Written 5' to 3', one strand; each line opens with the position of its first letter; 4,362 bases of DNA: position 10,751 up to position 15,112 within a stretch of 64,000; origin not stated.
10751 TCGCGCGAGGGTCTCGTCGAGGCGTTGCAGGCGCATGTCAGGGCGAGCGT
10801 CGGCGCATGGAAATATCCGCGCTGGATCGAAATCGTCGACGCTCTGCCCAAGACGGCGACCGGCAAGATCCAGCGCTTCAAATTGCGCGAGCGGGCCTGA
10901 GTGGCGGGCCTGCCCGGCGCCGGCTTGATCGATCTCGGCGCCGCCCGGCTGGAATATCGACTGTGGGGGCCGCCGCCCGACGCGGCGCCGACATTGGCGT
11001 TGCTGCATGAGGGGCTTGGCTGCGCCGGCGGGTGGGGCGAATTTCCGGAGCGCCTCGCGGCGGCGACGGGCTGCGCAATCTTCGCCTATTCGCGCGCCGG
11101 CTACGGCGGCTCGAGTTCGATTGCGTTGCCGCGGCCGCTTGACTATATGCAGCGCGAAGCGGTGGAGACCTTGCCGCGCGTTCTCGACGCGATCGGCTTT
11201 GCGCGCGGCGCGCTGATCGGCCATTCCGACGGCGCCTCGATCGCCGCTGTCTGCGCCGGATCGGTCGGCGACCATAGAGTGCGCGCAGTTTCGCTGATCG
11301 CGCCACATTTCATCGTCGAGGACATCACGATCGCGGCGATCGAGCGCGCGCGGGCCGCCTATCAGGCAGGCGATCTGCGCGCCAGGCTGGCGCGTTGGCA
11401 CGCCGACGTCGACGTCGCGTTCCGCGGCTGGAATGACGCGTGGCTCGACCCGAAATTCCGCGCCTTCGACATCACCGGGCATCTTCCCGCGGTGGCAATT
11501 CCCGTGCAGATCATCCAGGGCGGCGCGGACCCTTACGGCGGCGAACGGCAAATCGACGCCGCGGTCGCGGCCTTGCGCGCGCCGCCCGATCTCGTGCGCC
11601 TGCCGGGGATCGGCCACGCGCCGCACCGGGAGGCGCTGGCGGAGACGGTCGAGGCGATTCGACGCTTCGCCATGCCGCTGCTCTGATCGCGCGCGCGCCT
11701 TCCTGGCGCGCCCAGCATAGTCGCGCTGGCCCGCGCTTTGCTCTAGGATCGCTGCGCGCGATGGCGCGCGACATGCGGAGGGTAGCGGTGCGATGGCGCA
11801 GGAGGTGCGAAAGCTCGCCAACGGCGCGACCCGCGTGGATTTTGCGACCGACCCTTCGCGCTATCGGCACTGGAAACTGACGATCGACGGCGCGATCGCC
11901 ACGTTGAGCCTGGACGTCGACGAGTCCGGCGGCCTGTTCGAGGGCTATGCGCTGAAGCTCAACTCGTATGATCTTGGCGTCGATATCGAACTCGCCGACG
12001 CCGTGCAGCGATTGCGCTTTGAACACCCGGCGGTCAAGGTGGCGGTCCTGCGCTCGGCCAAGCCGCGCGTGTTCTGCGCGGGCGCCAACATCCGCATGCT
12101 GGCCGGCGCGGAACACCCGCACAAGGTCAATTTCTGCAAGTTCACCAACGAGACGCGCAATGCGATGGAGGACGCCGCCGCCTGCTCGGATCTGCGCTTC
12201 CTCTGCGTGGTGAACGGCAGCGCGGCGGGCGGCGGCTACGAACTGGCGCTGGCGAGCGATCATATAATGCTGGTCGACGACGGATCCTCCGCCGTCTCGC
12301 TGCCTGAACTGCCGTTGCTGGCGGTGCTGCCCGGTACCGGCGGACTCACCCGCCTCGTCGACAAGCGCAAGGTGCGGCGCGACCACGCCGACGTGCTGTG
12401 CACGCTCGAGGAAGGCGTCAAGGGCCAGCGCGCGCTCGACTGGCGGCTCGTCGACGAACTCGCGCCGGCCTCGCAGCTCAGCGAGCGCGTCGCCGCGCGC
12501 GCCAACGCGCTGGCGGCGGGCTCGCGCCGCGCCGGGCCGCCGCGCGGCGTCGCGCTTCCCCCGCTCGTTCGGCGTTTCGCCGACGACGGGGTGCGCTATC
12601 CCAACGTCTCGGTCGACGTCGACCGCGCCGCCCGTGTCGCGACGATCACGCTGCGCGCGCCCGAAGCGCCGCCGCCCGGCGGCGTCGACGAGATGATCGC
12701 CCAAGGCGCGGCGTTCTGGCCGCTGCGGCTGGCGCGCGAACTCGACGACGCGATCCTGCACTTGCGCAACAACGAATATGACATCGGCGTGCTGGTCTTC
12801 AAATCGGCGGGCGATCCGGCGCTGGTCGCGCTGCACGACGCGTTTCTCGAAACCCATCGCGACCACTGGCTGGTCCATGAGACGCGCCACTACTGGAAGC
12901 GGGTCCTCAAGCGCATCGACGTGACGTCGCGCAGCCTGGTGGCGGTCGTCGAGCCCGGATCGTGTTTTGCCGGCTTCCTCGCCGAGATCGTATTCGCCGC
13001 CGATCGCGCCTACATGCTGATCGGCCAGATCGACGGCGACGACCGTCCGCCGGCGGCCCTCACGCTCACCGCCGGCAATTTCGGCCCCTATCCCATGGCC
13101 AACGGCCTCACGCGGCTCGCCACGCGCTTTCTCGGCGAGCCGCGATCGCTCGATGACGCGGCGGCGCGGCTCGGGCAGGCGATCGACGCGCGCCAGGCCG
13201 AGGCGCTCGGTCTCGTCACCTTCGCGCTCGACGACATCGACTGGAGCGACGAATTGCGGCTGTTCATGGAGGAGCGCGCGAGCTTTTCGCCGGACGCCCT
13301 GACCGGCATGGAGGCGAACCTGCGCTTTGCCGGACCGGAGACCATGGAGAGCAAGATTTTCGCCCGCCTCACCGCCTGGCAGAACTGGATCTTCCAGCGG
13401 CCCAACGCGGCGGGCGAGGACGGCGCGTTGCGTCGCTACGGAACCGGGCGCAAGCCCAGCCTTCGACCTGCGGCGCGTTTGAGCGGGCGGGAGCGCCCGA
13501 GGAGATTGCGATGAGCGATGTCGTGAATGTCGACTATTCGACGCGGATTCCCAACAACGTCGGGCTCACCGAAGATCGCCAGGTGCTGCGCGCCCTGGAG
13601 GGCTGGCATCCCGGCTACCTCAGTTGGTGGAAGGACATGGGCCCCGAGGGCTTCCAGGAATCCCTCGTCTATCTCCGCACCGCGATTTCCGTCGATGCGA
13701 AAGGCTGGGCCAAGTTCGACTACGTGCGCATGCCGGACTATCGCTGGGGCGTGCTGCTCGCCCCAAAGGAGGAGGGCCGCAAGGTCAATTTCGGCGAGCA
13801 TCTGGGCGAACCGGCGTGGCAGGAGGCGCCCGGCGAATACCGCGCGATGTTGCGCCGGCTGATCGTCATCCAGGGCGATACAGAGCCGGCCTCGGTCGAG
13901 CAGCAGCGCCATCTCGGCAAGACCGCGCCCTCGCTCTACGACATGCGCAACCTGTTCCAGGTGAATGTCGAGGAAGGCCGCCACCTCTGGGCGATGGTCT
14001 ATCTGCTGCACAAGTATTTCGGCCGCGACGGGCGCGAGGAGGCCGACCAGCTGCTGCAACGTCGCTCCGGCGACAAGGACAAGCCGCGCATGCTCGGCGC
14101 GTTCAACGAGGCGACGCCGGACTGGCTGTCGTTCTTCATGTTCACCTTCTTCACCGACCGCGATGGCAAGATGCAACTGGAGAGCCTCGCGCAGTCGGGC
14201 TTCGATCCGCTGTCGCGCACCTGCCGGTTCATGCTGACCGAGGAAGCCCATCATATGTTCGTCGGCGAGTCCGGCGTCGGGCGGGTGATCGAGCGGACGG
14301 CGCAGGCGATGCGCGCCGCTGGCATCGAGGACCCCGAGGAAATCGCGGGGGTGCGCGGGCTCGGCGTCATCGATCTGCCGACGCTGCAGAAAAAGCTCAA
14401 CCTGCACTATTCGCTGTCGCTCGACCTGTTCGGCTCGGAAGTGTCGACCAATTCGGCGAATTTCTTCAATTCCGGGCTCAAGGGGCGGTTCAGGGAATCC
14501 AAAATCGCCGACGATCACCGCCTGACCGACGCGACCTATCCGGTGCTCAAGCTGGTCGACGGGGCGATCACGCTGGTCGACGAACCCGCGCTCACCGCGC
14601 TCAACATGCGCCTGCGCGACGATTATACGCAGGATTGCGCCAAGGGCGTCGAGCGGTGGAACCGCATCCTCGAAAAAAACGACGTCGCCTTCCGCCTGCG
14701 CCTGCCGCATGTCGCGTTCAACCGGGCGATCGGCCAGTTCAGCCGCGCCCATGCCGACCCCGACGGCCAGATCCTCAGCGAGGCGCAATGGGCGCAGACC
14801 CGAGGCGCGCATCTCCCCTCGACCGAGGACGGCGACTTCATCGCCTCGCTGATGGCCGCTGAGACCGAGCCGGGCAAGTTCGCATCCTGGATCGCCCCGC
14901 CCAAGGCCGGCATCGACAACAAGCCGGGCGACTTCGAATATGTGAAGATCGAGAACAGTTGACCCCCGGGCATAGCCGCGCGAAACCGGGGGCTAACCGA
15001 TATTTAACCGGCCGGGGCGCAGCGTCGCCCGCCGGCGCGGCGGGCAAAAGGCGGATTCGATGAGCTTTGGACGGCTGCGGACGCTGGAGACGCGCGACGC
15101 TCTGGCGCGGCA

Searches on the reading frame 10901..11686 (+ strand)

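Call 14: search_protein_families(library=pfam, proteins=[window:10901-11686:+], max_evalue=0.001)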
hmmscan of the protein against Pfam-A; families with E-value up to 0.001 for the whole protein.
window:10901-11686:+ (261 aa): 2 families
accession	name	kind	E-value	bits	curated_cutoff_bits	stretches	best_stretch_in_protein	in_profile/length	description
PF00561.26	Abhydrolase_1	-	5.3e-09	36.5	25.8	1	31-142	2-114/245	alpha/beta hydrolase fold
PF12146.15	Hydrolase_4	-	4.1e-06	26.7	27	0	44-242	19-235/239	Serine aminopeptidase, S33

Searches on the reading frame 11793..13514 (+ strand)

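Call 14: search_protein_families(library=pfam, proteins=[window:11793-13514:+], max_evalue=0.001)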
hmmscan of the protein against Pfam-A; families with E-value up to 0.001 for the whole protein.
window:11793-13514:+ (573 aa): 2 families
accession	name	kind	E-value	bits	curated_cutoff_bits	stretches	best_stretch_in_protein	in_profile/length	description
PF00378.25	ECH_1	-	3.7e-23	82.6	27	1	56-245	17-195/251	Enoyl-CoA hydratase/isomerase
PF16113.10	ECH_2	-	4.5e-07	30.1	27.2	1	55-173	11-125/335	Enoyl-CoA hydratase/isomerase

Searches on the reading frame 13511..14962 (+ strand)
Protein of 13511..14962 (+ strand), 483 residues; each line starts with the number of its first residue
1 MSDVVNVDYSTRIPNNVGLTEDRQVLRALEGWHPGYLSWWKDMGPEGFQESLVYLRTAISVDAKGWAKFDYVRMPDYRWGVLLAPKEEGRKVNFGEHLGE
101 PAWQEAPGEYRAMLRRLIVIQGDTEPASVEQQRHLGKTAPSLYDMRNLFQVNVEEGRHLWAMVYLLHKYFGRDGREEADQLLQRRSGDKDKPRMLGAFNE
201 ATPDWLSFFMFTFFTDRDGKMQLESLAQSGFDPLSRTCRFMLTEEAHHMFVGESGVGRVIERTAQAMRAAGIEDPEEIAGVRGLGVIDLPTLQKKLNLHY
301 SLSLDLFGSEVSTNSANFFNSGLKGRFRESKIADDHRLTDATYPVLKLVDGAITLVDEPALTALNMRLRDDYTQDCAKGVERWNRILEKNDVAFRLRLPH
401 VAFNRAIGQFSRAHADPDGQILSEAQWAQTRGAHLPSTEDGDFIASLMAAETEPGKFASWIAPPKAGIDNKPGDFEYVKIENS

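Call 14: search_protein_families(library=pfam, proteins=[window:13511-14962:+], max_evalue=0.001)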
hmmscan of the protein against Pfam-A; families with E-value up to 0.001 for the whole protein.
window:13511-14962:+ (483 aa): 1 family
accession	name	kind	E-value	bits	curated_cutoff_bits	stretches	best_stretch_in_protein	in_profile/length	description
PF05138.18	PaaA_PaaC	-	4.9e-07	29.7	28.5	1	104-266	8-166/263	Phenylacetic acid catabolic protein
